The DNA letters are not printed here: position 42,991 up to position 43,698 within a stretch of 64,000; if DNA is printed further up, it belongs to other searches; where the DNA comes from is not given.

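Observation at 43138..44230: HTH-Panacea antitoxin with overlapping RelE/HigB-like toxin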

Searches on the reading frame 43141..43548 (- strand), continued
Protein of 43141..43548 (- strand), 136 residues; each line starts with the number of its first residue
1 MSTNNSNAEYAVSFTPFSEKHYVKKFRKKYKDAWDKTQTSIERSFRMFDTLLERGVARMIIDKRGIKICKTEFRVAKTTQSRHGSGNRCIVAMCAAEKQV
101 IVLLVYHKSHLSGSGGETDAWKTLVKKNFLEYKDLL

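Call 31: search_solved_structures(query=A2, max_evalue=10, show_alignments=3)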
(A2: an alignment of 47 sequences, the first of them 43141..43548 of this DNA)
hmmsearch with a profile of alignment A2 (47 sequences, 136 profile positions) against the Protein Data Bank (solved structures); distinct sequences matched with E-value up to 10: 8.
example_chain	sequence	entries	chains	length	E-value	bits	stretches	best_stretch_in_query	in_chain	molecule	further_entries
5ja9_C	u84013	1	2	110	0.019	18.2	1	80-112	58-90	Toxin HigB-2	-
5ja8_A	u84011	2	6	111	0.019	18.2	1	80-112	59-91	Toxin HigB-2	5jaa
8a0x_C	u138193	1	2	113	0.019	18.1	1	80-112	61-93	Toxin HigB-2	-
9tv9_C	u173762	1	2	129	0.025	17.8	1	80-112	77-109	Toxin HigB-2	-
5mje_A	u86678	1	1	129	0.025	17.8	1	80-112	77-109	Cytotoxic translational repressor of toxin-antitoxin stability system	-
7ung_l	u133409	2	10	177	1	12.5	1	13-38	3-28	Protein Flattop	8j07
7ugn_P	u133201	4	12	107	2.9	11.1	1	81-110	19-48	10-1074 Fab light chain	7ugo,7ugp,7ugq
9ehl_P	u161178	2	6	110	3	11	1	81-110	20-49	10-1074 Fab Light Chain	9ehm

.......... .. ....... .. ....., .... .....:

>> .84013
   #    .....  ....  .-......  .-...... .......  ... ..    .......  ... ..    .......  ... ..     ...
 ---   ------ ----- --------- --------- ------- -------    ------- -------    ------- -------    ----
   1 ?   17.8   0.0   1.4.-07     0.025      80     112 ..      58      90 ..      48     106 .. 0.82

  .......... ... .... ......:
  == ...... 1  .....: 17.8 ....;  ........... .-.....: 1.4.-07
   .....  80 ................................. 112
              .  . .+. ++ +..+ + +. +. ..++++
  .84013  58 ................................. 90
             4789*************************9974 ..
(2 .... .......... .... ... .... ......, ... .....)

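Call 38: list_cluster_members(proteins=[P0197, P0214, P0245, P0177, P0228, P0235, P0252, P0200, P0223, P0141])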
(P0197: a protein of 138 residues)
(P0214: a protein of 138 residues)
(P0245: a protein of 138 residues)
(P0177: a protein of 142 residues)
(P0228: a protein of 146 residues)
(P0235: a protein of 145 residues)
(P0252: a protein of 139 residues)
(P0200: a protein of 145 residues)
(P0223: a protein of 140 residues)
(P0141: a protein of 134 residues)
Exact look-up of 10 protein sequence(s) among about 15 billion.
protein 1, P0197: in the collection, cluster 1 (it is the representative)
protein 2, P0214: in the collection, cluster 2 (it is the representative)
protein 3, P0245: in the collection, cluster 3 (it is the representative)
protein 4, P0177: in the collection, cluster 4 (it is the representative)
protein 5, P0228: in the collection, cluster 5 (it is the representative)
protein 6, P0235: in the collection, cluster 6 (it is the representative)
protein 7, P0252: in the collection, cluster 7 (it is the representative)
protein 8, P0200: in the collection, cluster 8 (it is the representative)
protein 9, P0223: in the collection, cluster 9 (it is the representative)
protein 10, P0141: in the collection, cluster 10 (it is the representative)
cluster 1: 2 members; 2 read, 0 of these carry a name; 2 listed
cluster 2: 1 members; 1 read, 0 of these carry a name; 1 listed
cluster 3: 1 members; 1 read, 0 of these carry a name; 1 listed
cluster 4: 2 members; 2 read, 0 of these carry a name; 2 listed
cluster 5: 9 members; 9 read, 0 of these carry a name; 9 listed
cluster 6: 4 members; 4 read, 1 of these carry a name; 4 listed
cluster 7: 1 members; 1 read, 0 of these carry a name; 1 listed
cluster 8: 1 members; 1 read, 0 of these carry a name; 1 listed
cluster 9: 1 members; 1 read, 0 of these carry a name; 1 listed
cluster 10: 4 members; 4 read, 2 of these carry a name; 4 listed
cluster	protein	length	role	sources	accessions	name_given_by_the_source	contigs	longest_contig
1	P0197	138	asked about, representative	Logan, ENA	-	-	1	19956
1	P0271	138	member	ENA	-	-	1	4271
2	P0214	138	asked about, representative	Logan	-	-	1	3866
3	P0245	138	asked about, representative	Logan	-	-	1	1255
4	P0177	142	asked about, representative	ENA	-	-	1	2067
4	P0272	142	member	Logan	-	-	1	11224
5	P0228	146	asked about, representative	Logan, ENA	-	-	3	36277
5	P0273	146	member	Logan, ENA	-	-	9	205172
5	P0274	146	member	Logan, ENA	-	-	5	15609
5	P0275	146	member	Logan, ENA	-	-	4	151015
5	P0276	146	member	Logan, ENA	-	-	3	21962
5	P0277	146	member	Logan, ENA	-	-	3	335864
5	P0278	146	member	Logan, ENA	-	-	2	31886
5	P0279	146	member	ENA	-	-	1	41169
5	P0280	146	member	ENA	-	-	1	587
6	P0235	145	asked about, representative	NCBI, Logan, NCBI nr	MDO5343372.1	MAG: hypothetical protein Q4F02_00460 [Candidatus Saccharibacteria bacterium] | hypothetical protein [Candidatus Saccharibacteria bacterium]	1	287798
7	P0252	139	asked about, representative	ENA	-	-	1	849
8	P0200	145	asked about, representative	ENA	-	-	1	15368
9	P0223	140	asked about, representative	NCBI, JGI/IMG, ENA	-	-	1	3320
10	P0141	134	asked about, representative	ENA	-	-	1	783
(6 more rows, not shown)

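Call 39: find_homologous_proteins(query=P0235, max_evalue=0.001)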
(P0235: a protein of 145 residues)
Query P0235 (145 aa): 127 proteins with E <= 0.001 among 129 candidates; the best 120 are listed.
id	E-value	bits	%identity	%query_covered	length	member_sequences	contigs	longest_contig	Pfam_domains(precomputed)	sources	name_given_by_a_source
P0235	7.7e-94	329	100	100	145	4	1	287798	-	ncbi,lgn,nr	ncbi:MAG: hypothetical protein Q4F02_00460 [Candidatus Saccharibacteria bacterium]|nr:hypothetical p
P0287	2.8e-91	321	99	100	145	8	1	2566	-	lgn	-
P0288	4.0e-49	184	60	94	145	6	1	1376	-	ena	-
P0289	1.1e-48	183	60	94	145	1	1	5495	-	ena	-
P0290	2.9e-48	181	56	98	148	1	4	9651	-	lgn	-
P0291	7.4e-48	180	57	95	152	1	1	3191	-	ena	-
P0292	1.6e-47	179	58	94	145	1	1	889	-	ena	-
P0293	2.9e-47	178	58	94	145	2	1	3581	-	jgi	-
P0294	1.1e-46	176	56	96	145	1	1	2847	-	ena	-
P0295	1.4e-46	176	58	94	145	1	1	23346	-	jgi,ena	-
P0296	1.8e-46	176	58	94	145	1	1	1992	-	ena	-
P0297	2.3e-46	175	58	96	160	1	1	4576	-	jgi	jgi:hypothetical protein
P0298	2.4e-46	175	54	96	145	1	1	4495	-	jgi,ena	-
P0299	3.5e-46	175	57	94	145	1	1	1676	-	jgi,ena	-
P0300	3.8e-46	175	56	97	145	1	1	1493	-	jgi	-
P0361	9.4e-43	164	51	97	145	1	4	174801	-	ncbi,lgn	-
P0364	1.3e-42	163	53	97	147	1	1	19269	-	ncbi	-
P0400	1.2e-37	147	52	93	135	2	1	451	-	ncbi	-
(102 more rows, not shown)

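Call 40: list_cluster_members(proteins=[P0361, P0364, P0400, P0005, P0007, P0033, P0040, P0041, P0059, P0223])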
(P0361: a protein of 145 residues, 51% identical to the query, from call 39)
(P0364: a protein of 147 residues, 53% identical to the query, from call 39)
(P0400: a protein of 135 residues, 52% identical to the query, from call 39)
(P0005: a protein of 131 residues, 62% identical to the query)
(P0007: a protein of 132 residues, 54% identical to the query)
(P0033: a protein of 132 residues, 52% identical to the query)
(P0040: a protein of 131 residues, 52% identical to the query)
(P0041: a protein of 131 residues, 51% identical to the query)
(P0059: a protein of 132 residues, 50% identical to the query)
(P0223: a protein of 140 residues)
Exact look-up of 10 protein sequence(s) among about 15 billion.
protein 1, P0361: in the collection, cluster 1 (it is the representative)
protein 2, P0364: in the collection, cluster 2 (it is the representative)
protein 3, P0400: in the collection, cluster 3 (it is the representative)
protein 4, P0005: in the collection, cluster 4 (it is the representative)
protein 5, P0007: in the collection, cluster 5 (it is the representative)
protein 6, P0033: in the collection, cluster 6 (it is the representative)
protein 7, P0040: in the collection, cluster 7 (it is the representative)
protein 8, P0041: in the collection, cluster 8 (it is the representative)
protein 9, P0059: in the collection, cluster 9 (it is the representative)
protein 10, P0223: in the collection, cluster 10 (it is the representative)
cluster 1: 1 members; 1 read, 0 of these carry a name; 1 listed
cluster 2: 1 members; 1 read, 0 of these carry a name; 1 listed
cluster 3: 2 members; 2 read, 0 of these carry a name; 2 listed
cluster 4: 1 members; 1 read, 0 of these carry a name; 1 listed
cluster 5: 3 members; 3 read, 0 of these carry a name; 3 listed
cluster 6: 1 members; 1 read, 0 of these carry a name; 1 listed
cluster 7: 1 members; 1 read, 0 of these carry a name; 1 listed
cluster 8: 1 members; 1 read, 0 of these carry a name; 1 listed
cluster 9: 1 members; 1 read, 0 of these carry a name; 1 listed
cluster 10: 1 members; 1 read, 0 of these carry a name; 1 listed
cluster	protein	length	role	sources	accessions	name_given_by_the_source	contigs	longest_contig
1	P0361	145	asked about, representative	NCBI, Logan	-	-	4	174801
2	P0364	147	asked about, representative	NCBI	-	-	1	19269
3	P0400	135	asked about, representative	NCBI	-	-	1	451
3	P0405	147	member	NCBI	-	-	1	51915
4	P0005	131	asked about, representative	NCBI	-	-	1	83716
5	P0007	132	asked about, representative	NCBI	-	-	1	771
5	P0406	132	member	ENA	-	-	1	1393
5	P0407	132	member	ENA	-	-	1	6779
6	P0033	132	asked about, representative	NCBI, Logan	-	-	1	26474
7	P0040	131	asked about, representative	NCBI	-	-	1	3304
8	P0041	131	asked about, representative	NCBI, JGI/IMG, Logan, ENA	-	-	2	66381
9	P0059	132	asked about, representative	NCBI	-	-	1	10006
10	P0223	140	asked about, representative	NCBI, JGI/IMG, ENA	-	-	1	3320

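Call 55: fold_search(model_id=the predicted structure, library=viral)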
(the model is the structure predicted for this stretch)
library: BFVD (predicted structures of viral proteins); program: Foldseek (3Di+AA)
matches with E <= 10: 888; with E <= 0.001: 0
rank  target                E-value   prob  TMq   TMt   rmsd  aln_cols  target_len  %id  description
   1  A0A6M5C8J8            2.9e-03  0.95  0.39  0.40  10.2       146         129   12  (no name in the UniProt tables at hand)
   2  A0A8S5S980            1.1e-02  0.89  0.35  0.36   4.8       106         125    8  Uncharacterized protein [Phage sp. ctGns7]
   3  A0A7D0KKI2            5.6e-02  0.44  0.29  0.21   7.7       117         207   14  (no name in the UniProt tables at hand)
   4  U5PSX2                6.8e-02  0.28  0.29  0.28  10.9       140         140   14  Uncharacterized protein [Bacillus phage Blastoid]
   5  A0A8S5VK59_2          8.8e-02  0.51  0.31  0.06   5.6        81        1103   12  (no name in the UniProt tables at hand)
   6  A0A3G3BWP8            1.0e-01  0.30  0.30  0.17   8.5       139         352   12  (no name in the UniProt tables at hand)
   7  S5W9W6                1.5e-01  0.35  0.30  0.38   6.1       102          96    8  (no name in the UniProt tables at hand)
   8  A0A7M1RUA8            1.6e-01  0.54  0.27  0.47   8.7        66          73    8  Uncharacterized protein [uncultured phage cr131_1]
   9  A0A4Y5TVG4            1.6e-01  0.16  0.25  0.27  11.3       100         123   12  Uncharacterized protein [Vibrio phage VAP7]
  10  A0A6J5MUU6            1.6e-01  0.11  0.17  0.15   9.8       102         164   12  Uncharacterized protein [uncultured Caudovirales phage]
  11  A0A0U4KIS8            1.8e-01  0.28  0.35  0.30   7.3       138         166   14  (no name in the UniProt tables at hand)
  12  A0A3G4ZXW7            1.8e-01  0.14  0.20  0.22  11.6        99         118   14  Uncharacterized protein [Faunusvirus sp.]
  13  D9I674                2.0e-01  0.35  0.36  0.41   8.2       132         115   11  Uncharacterized protein [Acinetobacter phage 133]
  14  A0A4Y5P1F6            2.2e-01  0.21  0.24  0.36  10.8        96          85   12  Uncharacterized protein [Pantoea phage vB_PagS_AAS21]
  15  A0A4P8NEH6            2.2e-01  0.16  0.26  0.31  10.3       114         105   10  (no name in the UniProt tables at hand)
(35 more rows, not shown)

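Call 69: find_related_loci(query=A1, collection=viral_contigs, flank=5000)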
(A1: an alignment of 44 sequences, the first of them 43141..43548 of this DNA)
Query A1 (136 aa) in viral_contigs; peptide patterns used: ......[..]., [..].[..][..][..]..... (x = any residue, [..] = any of these).
99 stretches matched a pattern, but none encodes a relative of the query by tblastn (E <= 1e-3).

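Call 70: search_dna_similar(query=window:43141-43548:-, collection=plasmids, mode=protein, max_evalue=0.001, max_rows=15)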
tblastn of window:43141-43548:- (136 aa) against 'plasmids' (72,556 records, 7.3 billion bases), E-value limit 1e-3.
No match.

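Call 71: search_dna_similar(query=window:43141-43548:-, collection=phages, mode=protein, max_evalue=0.001, max_rows=15)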
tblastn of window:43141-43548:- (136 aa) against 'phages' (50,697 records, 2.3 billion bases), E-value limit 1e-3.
No match.
